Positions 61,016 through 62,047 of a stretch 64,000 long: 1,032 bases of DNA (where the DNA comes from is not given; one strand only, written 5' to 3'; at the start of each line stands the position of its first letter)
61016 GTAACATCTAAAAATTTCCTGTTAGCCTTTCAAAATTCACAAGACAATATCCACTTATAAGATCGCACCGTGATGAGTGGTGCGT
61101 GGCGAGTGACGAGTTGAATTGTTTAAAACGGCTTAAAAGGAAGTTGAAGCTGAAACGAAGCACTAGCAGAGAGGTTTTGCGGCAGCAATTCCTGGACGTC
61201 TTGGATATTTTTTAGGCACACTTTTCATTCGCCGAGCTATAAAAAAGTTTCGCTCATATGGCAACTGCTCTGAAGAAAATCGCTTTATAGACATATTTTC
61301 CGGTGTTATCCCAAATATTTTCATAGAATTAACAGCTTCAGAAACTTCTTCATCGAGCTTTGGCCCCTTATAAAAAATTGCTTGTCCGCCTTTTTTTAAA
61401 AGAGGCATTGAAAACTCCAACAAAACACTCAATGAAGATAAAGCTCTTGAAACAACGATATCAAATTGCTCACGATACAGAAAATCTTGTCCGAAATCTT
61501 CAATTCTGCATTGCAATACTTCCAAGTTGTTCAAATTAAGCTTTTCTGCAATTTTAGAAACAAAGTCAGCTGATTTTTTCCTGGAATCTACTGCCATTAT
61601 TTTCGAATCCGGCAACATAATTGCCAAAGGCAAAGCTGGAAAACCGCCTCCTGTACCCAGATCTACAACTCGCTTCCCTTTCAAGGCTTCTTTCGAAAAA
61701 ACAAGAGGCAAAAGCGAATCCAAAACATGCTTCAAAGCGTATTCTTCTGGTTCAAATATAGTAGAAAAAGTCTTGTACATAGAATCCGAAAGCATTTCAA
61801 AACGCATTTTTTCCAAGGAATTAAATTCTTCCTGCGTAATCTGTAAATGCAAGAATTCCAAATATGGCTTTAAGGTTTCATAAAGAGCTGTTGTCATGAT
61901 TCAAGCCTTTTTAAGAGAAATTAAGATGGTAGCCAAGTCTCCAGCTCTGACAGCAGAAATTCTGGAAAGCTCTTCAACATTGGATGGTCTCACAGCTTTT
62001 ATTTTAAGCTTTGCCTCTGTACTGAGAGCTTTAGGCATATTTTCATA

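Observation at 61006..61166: Element B: ~160-bp MITE-like element whose inverted termini supply the stop codons of both convergent genes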

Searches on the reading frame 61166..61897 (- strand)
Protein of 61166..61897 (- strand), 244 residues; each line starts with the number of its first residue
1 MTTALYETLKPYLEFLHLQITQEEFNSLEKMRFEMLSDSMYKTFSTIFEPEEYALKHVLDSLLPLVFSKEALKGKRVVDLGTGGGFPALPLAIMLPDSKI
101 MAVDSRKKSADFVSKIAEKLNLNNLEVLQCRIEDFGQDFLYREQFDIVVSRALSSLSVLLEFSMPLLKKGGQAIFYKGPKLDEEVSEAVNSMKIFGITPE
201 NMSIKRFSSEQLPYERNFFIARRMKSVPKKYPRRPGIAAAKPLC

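Call 15: find_encoding_contigs(protein=window:61166-61897:-, flank=10000, max_places=10)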
Protein window:61166-61897:- (244 aa): 18 contigs read that carry it; 10 places shown.
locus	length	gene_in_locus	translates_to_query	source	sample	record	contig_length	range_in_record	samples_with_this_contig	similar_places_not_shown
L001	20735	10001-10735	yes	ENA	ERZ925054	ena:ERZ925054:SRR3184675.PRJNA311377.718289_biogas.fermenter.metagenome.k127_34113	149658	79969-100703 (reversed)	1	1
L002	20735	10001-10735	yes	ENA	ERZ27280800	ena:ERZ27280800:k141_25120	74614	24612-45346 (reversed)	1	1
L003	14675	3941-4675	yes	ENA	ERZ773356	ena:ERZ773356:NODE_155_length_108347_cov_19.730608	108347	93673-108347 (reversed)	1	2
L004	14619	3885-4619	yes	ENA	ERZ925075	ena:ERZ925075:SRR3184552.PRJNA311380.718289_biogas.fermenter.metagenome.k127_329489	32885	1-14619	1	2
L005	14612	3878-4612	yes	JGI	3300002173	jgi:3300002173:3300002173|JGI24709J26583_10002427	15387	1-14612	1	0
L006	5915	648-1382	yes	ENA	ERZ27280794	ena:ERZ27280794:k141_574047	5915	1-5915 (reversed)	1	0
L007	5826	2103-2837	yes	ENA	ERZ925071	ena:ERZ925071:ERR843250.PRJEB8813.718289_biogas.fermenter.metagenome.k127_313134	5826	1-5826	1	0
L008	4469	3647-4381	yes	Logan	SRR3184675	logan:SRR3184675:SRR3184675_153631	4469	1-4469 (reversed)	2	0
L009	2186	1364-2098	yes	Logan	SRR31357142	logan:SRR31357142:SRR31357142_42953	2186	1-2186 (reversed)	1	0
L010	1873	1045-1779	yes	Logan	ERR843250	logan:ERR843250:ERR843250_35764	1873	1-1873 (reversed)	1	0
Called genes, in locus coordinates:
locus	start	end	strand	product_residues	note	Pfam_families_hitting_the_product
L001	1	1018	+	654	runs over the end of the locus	-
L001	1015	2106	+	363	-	PF14804:Jag_N, PF13083:KH_KhpA-B, PF01424:R3H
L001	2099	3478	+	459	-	PF10396:TrmE_N, PF12631:MnmE_helical, PF00350:Dynamin_N (faint), PF01926:MMR_HSR1, PF02421:FeoB_N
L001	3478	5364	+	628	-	PF01134:GIDA, PF07992:Pyr_redox_2 (weak), PF21680:GIDA_C_1st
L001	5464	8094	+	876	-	PF02985:HEAT (faint), PF13646:HEAT_2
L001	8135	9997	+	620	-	PF01134:GIDA, PF07992:Pyr_redox_2 (weak), PF12831:FAD_oxidored, PF21680:GIDA_C_1st, PF13932:SAM_GIDA_C (weak)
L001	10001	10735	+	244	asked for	PF02527:GidB, PF13649:Methyltransf_25 (weak), PF13847:Methyltransf_31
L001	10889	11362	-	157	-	PF01928:CYTH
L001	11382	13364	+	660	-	PF12801:Fer4_5, PF00881:Nitroreductase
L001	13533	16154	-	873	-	-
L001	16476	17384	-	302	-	-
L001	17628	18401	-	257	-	-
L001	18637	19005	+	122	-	-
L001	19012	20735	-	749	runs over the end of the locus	-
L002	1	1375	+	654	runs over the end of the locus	-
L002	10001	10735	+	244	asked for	PF02527:GidB, PF13649:Methyltransf_25 (weak), PF13847:Methyltransf_31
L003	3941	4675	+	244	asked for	PF02527:GidB, PF13649:Methyltransf_25 (weak), PF13847:Methyltransf_31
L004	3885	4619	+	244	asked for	PF02527:GidB, PF13649:Methyltransf_25 (weak), PF13847:Methyltransf_31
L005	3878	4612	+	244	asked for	PF02527:GidB, PF13649:Methyltransf_25 (weak), PF13847:Methyltransf_31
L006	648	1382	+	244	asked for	PF02527:GidB, PF13649:Methyltransf_25 (weak), PF13847:Methyltransf_31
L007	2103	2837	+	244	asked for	PF02527:GidB, PF13649:Methyltransf_25 (weak), PF13847:Methyltransf_31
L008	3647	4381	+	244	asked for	PF02527:GidB, PF13649:Methyltransf_25 (weak), PF13847:Methyltransf_31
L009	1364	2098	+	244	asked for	PF02527:GidB, PF13649:Methyltransf_25 (weak), PF13847:Methyltransf_31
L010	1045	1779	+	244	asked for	PF02527:GidB, PF13649:Methyltransf_25 (weak), PF13847:Methyltransf_31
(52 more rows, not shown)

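Call 28: search_protein_families(library=pfam, proteins=[window:61166-61897:-])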
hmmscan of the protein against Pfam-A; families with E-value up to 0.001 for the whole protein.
window:61166-61897:- (244 aa): 8 families
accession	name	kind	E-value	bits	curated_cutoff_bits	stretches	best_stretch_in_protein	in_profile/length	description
PF02527.21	GidB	-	3.6e-37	127.9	27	1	48-205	25-176/184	rRNA small subunit methyltransferase G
PF13847.12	Methyltransf_31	-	9.9e-13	48.4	27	1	73-153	3-83/145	Methyltransferase domain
PF13649.12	Methyltransf_25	-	5.4e-07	30.7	27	1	77-156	1-77/97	Methyltransferase domain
PF05175.20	MTS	-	0.00011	22.3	23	1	70-150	30-104/170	Methyltransferase small domain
PF02390.23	Methyltransf_4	-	0.00014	21.9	24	1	76-141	4-69/173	Putative methyltransferase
PF03848.20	TehB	-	0.00017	21.5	20.4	1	70-151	27-102/193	Tellurite resistance protein TehB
PF08241.18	Methyltransf_11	-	0.00019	22.4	21.2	1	78-172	1-92/95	Methyltransferase domain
PF06325.19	PrmA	-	0.00064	19.7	22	1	71-175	159-258/296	Ribosomal protein L11 methyltransferase (PrmA)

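Call 35: find_homologous_proteins(query=window:61166-61897:-, max_evalue=1e-30)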
Query window:61166-61897:- (244 aa): 100 proteins with E <= 1e-30 among 1223 candidates.
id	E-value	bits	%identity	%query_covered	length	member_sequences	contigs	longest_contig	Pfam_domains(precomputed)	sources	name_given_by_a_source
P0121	7.9e-154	528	100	100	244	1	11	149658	PF13847.13,PF13649.13,PF02527.22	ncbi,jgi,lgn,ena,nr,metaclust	ncbi:MAG: 16S rRNA (guanine(527)-N(7))-methyltransferase RsmG [Candidatus Riflebacteria bacterium]|n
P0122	1.3e-72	262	50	99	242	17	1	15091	PF13847.13,PF13649.13,PF02527.22,PF08242.19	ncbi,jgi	jgi:16S rRNA (guanine527-N7)-methyltransferase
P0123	1.7e-72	262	52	95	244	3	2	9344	PF13847.13,PF13649.13,PF02527.22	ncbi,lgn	-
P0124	1.8e-72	262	51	96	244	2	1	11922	PF13847.13,PF13649.13,PF02527.22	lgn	-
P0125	2.2e-72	262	48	99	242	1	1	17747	PF13847.13,PF05175.21,PF13649.13,PF02527.22,PF08242.19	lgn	-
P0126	6.0e-72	260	48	99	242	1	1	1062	PF13847.13,PF13649.13,PF02527.22,PF08242.19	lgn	-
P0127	1.7e-71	259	49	99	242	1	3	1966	PF13847.13,PF03848.21,PF13649.13,PF02527.22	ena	-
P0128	2.2e-71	258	49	99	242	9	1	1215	PF13847.13,PF13649.13,PF02527.22,PF08242.19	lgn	-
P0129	4.3e-71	257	49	99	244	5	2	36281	PF13847.13,PF13649.13,PF02527.22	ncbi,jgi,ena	-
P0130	4.5e-71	257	49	97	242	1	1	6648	PF13847.13,PF03848.21,PF13649.13,PF02527.22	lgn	-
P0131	6.2e-71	257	49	96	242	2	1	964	PF13847.13,PF03848.21,PF13649.13,PF02527.22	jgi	jgi:16S rRNA (guanine527-N7)-methyltransferase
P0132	2.1e-70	255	49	97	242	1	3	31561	PF13847.13,PF13649.13,PF02527.22,PF08241.19,PF08242.19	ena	-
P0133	3.4e-70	254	49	99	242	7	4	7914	PF13847.13,PF13649.13,PF02527.22,PF08242.19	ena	-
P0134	4.2e-70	254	49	99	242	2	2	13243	PF13847.13,PF13649.13,PF02527.22,PF08242.19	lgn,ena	-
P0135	6.7e-70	253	47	99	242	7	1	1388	PF13847.13,PF13649.13,PF02527.22,PF08242.19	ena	-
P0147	4.5e-66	241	45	98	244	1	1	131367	PF13847.13,PF13649.13,PF02527.22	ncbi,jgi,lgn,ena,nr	ncbi:MAG: 16S rRNA (guanine(527)-N(7))-methyltransferase RsmG [Candidatus Riflebacteria bacterium]|n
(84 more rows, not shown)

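Call 36: find_encoding_contigs(protein=P0129, flank=4000, max_places=2)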
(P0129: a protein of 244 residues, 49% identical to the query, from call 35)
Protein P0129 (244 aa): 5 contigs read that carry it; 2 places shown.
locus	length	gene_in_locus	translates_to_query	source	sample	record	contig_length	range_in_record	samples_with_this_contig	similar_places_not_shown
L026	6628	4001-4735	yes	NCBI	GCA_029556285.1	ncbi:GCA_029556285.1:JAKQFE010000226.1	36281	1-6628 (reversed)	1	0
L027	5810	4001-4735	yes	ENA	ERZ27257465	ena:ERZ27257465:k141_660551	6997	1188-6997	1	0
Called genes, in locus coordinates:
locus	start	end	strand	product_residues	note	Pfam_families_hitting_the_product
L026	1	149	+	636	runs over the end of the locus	PF01134:GIDA, PF07992:Pyr_redox_2 (weak), PF21680:GIDA_C_1st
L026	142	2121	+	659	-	PF02985:HEAT (faint), PF03130:HEAT_PBS (faint), PF12717:Cnd1 (faint), PF20168:PDS5 (faint), PF13513:HEAT_EZ (faint), PF00514:Arm (faint), PF13646:HEAT_2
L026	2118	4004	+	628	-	PF01134:GIDA, PF12831:FAD_oxidored (weak), PF21680:GIDA_C_1st, PF13932:SAM_GIDA_C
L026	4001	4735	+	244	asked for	PF02527:GidB, PF13847:Methyltransf_31, PF13649:Methyltransf_25 (weak)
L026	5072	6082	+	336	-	PF02504:FA_synthesis, PF01515:PTA_PTB (weak)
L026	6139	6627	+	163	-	?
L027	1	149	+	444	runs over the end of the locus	?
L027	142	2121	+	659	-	PF02985:HEAT (faint), PF03130:HEAT_PBS (faint), PF12717:Cnd1 (faint), PF20168:PDS5 (faint), PF13513:HEAT_EZ (faint), PF00514:Arm (faint), PF13646:HEAT_2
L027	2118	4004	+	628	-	PF01134:GIDA, PF12831:FAD_oxidored (weak), PF21680:GIDA_C_1st, PF13932:SAM_GIDA_C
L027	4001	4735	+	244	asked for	PF02527:GidB, PF13847:Methyltransf_31, PF13649:Methyltransf_25 (weak)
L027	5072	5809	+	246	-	?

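Call 37: find_encoding_contigs(protein=P0122, flank=4000, max_places=2)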
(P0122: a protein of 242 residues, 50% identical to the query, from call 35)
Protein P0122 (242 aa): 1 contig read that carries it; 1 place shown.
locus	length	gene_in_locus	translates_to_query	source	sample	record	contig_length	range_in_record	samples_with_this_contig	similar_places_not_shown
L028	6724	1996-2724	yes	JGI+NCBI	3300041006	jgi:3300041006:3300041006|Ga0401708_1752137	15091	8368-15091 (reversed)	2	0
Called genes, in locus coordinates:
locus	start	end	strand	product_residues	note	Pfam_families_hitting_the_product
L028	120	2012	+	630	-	PF01134:GIDA, PF12831:FAD_oxidored (weak), PF21680:GIDA_C_1st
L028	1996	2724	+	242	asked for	PF02527:GidB, PF13649:Methyltransf_25, PF13847:Methyltransf_31, PF08242:Methyltransf_12 (faint)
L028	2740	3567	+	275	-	-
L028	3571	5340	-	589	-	PF04932:Wzy_C, PF00515:TPR_1 (faint), PF07719:TPR_2 (faint), PF13181:TPR_8 (faint), PF13431:TPR_17 (faint), PF24575:TPR_Slam (faint), PF14559:TPR_19 (faint)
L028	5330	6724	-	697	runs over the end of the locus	PF12969:DUF3857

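Call 38: find_encoding_contigs(protein=P0147, flank=4000, max_places=2)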
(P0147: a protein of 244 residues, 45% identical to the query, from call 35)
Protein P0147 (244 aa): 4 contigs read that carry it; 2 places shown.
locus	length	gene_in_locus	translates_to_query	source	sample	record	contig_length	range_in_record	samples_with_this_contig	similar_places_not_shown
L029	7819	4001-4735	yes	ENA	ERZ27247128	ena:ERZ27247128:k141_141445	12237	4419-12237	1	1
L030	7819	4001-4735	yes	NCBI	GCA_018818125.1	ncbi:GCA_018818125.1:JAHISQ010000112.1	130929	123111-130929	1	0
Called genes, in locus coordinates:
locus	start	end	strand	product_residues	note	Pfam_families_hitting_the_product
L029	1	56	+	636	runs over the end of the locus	PF01134:GIDA, PF07992:Pyr_redox_2 (faint), PF21680:GIDA_C_1st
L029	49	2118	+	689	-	PF02985:HEAT (faint), PF03130:HEAT_PBS (faint), PF13646:HEAT_2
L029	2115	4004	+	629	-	PF01134:GIDA, PF12831:FAD_oxidored (weak), PF21680:GIDA_C_1st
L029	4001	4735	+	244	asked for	PF02527:GidB, PF13847:Methyltransf_31, PF13649:Methyltransf_25 (weak)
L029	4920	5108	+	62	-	PF01783:Ribosomal_L32p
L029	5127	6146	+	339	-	PF02504:FA_synthesis, PF01515:PTA_PTB (faint)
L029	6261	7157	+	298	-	PF00478:IMPDH (weak), PF03060:NMO, PF05690:ThiG (weak), PF01070:FMN_dh (weak)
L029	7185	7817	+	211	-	?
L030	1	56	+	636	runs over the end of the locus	PF01134:GIDA, PF07992:Pyr_redox_2 (faint), PF21680:GIDA_C_1st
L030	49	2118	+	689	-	PF02985:HEAT (faint), PF03130:HEAT_PBS (faint), PF13646:HEAT_2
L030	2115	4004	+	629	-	PF01134:GIDA, PF12831:FAD_oxidored (weak), PF21680:GIDA_C_1st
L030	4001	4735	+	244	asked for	PF02527:GidB, PF13847:Methyltransf_31, PF13649:Methyltransf_25 (weak)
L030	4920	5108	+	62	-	PF01783:Ribosomal_L32p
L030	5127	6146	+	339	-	PF02504:FA_synthesis, PF01515:PTA_PTB (faint)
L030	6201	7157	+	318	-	PF00478:IMPDH, PF03060:NMO, PF01070:FMN_dh (weak), PF05690:ThiG (weak)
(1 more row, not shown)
